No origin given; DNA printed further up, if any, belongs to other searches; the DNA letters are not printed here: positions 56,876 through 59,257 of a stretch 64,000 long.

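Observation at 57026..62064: Membrane-anchored, domain-permuted GH3 enzyme co-transcribed with a polytopic membrane protein carrying a 500-aa extracellular domain of unknown function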

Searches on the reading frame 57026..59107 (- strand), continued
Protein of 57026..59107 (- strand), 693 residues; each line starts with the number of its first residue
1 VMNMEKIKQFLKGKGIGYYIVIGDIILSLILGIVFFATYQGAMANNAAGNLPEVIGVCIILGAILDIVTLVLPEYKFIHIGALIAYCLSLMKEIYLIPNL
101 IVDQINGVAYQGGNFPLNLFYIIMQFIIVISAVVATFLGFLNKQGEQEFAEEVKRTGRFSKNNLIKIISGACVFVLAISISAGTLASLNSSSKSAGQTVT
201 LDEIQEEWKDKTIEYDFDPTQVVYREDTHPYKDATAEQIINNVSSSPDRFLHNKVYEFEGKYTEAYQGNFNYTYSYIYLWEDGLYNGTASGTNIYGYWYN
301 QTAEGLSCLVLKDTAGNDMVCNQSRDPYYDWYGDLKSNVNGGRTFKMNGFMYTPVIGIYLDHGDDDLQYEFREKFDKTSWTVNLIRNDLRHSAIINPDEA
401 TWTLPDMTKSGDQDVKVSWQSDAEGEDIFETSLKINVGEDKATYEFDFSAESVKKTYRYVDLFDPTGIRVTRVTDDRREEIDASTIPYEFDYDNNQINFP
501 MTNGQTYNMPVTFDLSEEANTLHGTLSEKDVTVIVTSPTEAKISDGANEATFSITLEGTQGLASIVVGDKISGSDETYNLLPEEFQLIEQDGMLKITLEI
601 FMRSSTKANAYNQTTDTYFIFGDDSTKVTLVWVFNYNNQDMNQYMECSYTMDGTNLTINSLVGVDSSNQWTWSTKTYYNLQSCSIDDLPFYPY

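Call 41: find_related_loci(query=A2, collection=genome_contigs, flank=8000)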
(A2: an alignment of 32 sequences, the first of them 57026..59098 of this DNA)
Query A2 (690 aa) in genome_contigs; peptide patterns used: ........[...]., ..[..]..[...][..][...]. (x = any residue, [..] = any of these).
600 stretches matched a pattern (row limit reached: there are more); 13 encode a relative of the query (tblastn E <= 1e-3); 13 distinct loci.
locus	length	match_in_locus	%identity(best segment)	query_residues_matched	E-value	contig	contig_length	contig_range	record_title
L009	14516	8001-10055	66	1-689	0e+0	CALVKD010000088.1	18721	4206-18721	MAG: uncultured Bacilli bacterium isolate E04__bin42 genome assembly, contig: E04__k127_2983331, whole genome shotgun se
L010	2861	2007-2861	56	1-285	1e-91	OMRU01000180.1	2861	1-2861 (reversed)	uncultured Clostridia bacterium isolate RUG810 genome assembly, contig: scaffold_22337, whole genome shotgun sequence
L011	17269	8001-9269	37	1-434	4e-88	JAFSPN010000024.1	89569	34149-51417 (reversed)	MAG: Bacilli bacterium isolate RGIG3356 Goat_Reticulum-6__c197801, whole genome shotgun sequence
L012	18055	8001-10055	42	1-689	9e-174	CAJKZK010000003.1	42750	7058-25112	MAG TPA_asm: uncultured Firmicutes bacterium isolate SRR5519172-bin.28 genome assembly, contig: NODE_687_length_42750_co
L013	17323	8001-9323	38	1-416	3e-79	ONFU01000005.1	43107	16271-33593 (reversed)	uncultured Erysipelotrichaceae bacterium isolate RUG266 genome assembly, contig: scaffold_597, whole genome shotgun sequ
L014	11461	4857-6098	38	1-403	5e-78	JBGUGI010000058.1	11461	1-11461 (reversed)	MAG: Bacilli bacterium isolate ruminal_MAG_378 ruminal_MAG_378_contig_0058, whole genome shotgun sequence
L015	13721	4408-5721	33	1-417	5e-72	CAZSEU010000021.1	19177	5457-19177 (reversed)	MAG TPA_asm: uncultured Staphylococcaceae bacterium isolate SRP192927_co6_739 genome assembly, contig: NODE_6272_length_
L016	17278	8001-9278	34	3-397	5e-62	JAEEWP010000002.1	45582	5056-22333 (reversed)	MAG: Bacillales bacterium isolate Tb.RUG.482 NODE_2784_length_45582_cov_1.257243, whole genome shotgun sequence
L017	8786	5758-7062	33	4-418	2e-59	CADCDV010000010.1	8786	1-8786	MAG: uncultured Erysipelotrichaceae bacterium isolate RUG14554 genome assembly, contig: RUG14554_asm_10, whole genome sh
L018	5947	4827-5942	34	4-360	3e-57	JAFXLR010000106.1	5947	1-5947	MAG: Bacilli bacterium isolate RGIG6528 Sheep_Reticulum-2__c526119, whole genome shotgun sequence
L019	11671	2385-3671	33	4-397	2e-55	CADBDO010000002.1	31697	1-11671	MAG: uncultured Erysipelotrichaceae bacterium isolate RUG13880 genome assembly, contig: RUG13880_asm_2, whole genome sho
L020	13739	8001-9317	33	1-434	5e-52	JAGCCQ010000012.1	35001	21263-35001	MAG: Bacilli bacterium isolate RGIG9670 Yak_Omasum-2__c95157, whole genome shotgun sequence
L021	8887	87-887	23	97-359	8e-8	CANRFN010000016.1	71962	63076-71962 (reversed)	MAG: uncultured Oscillospiraceae bacterium isolate Lapin-023__bin47 genome assembly, contig: Lapin-023__NODE_488_length_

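Call 52: fold_search(model_id=the predicted structure, library=pdb)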
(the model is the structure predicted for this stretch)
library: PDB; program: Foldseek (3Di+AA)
matches with E <= 10: 562; with E <= 0.001: 1
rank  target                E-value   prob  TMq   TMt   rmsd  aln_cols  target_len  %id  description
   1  4hmc                  3.6e-04  1.00  0.11  0.14  17.0       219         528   16  Crystal structure of cold-adapted chitinase from Moritella marina (released 2013-05-01)
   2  3pqs                  5.7e-03  0.14  0.07  0.09  22.6       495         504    9  The crystal structures of porcine pathogen ApH87_TbpB (released 2011-02-02)
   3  5n61_P                6.3e-03  0.25  0.10  0.11  25.0       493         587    6  RNA polymerase I initially transcribing complex (released 2017-04-05)
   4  4fhm_B                6.3e-03  0.12  0.06  0.05  23.8       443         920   10  Nup37-Nup120(aa1-961) complex from Schizosaccharomyces pombe (released 2012-09-26)
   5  9flp_A                7.6e-03  0.12  0.07  0.06  74.4       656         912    9  CryoEM structure of the neck (1403-2314) in the grappling hook protein A (GhpA) in the bacterium Aureispira sp. CCB-QB (released 2024-10-16)
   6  4a09_A                8.8e-03  0.14  0.08  0.06  28.0       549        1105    9  Structure of hsDDB1-drDDB2 bound to a 15 bp CPD-duplex (purine at D-1 position) at 3.1 A resolution (CPD 2) (released 2011-11-30)
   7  4o3w_A                1.4e-02  0.09  0.07  0.08  21.9       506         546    8  Crystal structure of the vaccine antigen Transferrin Binding Protein B (TbpB) mutant Tyr-63-Ala from Actinobacillus su (released 2015-01-14)
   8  6ue5_B                1.6e-02  0.13  0.09  0.08  24.7       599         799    9  Crystal structure of full-length human DCAF15-DDB1-deltaPBP-DDA1-RBM39 in complex with 4-(aminomethyl)-N-(3-cyano-4-me (released 2019-12-18)
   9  6vft_C                1.9e-02  0.13  0.08  0.12  35.2       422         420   10  Crystal structure of human delta protocadherin 17 EC1-EC4 (released 2020-03-11)
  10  4fhn_D                2.3e-02  0.10  0.06  0.05  23.9       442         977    9  Nup37-Nup120 full-length complex from Schizosaccharomyces pombe (released 2012-09-26)
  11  4o3w_B                2.6e-02  0.09  0.07  0.09  22.2       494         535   10  Crystal structure of the vaccine antigen Transferrin Binding Protein B (TbpB) mutant Tyr-63-Ala from Actinobacillus su (released 2015-01-14)
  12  9b6m_B                2.8e-02  0.09  0.09  0.08  37.0       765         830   10  Cryo-EM structure and molecular assembly of the BoNT-like toxin PG1 complex from Paeniclostridium ghonii (released 2025-03-26)
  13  6sj7_B                3.1e-02  0.10  0.08  0.08  25.0       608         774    8  Structure of the human DDB1-DDA1-DCAF15 E3 ubiquitin ligase bound to RBM39 and Indisulam (released 2019-12-18)
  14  6xi3                  3.4e-02  0.10  0.08  0.13  34.4       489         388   10  Crystal structure of tetra-tandem repeat in extending region of large adhesion protein (released 2020-10-14)
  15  9hcj_10               3.6e-02  0.41  0.12  0.05  25.7       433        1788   11  D. discoideum nuclear pore complex (released 2024-12-25)
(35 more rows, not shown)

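Call 63: search_protein_representatives(alignment_id=A2)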
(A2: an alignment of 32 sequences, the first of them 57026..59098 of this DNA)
Query: 32 sequences, 678 profile positions. Proteins with E-value up to 0.001 (for the whole library): 369; up to 1e-10: 155; up to 1e-30: 61. The best 150 are listed.
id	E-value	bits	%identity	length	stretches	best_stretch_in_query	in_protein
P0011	1.4e-296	1001.8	-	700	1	1-678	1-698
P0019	2.7e-294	994.3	-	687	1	1-677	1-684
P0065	1.1e-232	790.6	-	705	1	1-675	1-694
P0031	1.3e-158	545.8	-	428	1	1-428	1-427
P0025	2.6e-153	528.3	-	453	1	4-427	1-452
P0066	2.4e-144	498.7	-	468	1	1-430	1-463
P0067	7.3e-141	487.2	-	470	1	1-432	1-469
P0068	4.9e-140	484.5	-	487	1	1-432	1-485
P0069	1.1e-139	483.3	-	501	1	4-445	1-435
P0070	3.6e-134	465.1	-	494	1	1-422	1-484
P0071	2.0e-129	449.4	-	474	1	1-431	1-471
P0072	1.5e-128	446.5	-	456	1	1-430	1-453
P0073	1.4e-124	433.4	-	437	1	8-421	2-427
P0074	1.0e-119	417.3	-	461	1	4-432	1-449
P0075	3.9e-119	415.4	-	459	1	1-427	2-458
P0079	1.0e-82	295.1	-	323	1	156-430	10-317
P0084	1.7e-64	234.8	-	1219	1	193-428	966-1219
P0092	1.5e-52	195.4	-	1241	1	193-424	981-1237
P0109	3.2e-38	148.0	-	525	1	215-650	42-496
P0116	1.3e-33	132.7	-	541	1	6-506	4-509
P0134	5.8e-25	104.2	-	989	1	219-426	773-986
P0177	1.5e-15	73.1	-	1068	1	242-311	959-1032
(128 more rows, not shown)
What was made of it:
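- Giant repeat proteins share the Ig-like part of the profile (call 63).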

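Call 66: find_encoding_contigs(protein=P0079, flank=7000, max_places=2)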
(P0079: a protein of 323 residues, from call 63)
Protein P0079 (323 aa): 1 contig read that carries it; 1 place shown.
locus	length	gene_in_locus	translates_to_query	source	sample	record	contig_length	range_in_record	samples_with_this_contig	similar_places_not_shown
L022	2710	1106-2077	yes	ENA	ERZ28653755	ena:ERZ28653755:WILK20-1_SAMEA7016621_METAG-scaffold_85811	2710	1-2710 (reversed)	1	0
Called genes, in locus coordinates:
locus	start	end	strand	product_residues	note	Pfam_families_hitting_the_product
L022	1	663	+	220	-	?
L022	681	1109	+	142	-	-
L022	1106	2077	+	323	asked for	-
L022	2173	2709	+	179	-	?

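Call 67: find_encoding_contigs(protein=P0109, flank=7000, max_places=2)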
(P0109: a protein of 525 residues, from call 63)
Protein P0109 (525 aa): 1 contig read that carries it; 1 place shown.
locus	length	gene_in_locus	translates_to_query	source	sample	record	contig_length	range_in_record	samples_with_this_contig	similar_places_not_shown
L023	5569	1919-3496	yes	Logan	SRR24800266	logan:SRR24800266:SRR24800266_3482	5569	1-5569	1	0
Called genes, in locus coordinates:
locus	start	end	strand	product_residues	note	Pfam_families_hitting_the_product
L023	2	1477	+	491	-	?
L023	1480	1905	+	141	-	-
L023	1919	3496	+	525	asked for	PF07523:Big_3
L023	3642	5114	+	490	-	PF00772:DnaB, PF13481:AAA_25, PF03796:DnaB_C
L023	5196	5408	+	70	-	-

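Call 69: find_encoding_contigs(protein=P0001, flank=10000, max_places=2)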
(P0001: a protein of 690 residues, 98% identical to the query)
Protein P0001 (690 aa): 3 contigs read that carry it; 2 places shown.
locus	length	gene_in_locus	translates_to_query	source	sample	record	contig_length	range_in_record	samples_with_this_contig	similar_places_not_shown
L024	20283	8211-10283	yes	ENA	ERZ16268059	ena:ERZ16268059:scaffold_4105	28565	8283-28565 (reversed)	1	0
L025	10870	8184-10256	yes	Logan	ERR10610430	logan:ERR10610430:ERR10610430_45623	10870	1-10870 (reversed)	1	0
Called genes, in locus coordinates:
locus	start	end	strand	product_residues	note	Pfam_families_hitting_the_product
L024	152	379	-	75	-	PF01084:Ribosomal_S18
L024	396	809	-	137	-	PF00436:SSB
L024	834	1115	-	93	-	PF01250:Ribosomal_S6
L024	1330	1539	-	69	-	-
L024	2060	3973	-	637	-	PF01336:tRNA_anti-codon, PF00152:tRNA-synt_2, PF01588:tRNA_bind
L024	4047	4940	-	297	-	PF00165:HTH_AraC (weak), PF12833:HTH_18, PF00165:HTH_AraC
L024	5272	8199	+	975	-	PF01915:Glyco_hydro_3_C, PF14310:Fn3-like, PF00933:Glyco_hydro_3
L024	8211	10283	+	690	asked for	-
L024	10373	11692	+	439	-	PF27526:XylA2_C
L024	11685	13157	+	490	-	PF00370:FGGY_N, PF02782:FGGY_C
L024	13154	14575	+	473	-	PF04616:Glyco_hydro_43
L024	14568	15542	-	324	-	PF01207:Dus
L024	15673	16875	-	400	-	-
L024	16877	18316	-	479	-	PF02384:N6_Mtase, PF05175:MTS (weak), PF07669:Eco57I (weak)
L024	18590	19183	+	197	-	PF00239:Resolvase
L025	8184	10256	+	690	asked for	-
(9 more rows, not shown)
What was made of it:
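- Checked: These match the gene calls in a 98%-identical strain (call 69).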

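Call 79: find_encoding_contigs(protein=P0116, flank=8000, max_places=2)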
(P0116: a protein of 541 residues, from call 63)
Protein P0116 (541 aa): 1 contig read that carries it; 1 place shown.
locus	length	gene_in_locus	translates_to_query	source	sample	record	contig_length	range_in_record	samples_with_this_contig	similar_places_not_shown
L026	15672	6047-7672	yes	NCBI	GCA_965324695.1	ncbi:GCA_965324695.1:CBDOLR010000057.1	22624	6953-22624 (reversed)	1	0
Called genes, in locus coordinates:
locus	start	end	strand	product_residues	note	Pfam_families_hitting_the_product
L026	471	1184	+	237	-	PF00072:Response_reg, PF04397:LytTR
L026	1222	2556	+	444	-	PF14501:HATPase_c_5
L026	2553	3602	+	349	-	-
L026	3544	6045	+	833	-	PF01915:Glyco_hydro_3_C, PF14310:Fn3-like, PF00933:Glyco_hydro_3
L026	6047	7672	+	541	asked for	PF07523:Big_3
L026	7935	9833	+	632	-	PF20434:BD-FAE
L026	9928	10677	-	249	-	PF01418:HTH_6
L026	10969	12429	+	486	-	PF00367:PTS_EIIB, PF02378:PTS_EIIC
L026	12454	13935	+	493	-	PF20434:BD-FAE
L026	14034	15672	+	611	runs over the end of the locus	-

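Call 80: find_encoding_contigs(protein=P0084, flank=8000, max_places=2)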
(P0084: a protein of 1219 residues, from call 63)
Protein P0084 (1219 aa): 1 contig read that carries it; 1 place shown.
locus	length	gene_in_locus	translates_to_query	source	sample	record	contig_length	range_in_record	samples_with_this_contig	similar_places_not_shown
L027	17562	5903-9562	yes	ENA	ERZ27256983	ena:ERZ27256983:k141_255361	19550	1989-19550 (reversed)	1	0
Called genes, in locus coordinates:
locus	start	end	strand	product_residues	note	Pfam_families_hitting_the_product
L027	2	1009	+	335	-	?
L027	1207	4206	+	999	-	PF01915:Glyco_hydro_3_C, PF14310:Fn3-like (weak), PF00933:Glyco_hydro_3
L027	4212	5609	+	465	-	-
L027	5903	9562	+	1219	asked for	PF01915:Glyco_hydro_3_C, PF14310:Fn3-like, PF00933:Glyco_hydro_3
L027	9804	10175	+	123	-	PF01880:Desulfoferrodox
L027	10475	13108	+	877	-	PF26918:Ig_Eae (faint), PF02368:Big_2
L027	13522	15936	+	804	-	-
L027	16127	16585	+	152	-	PF01797:Y1_Tnp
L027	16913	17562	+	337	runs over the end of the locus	-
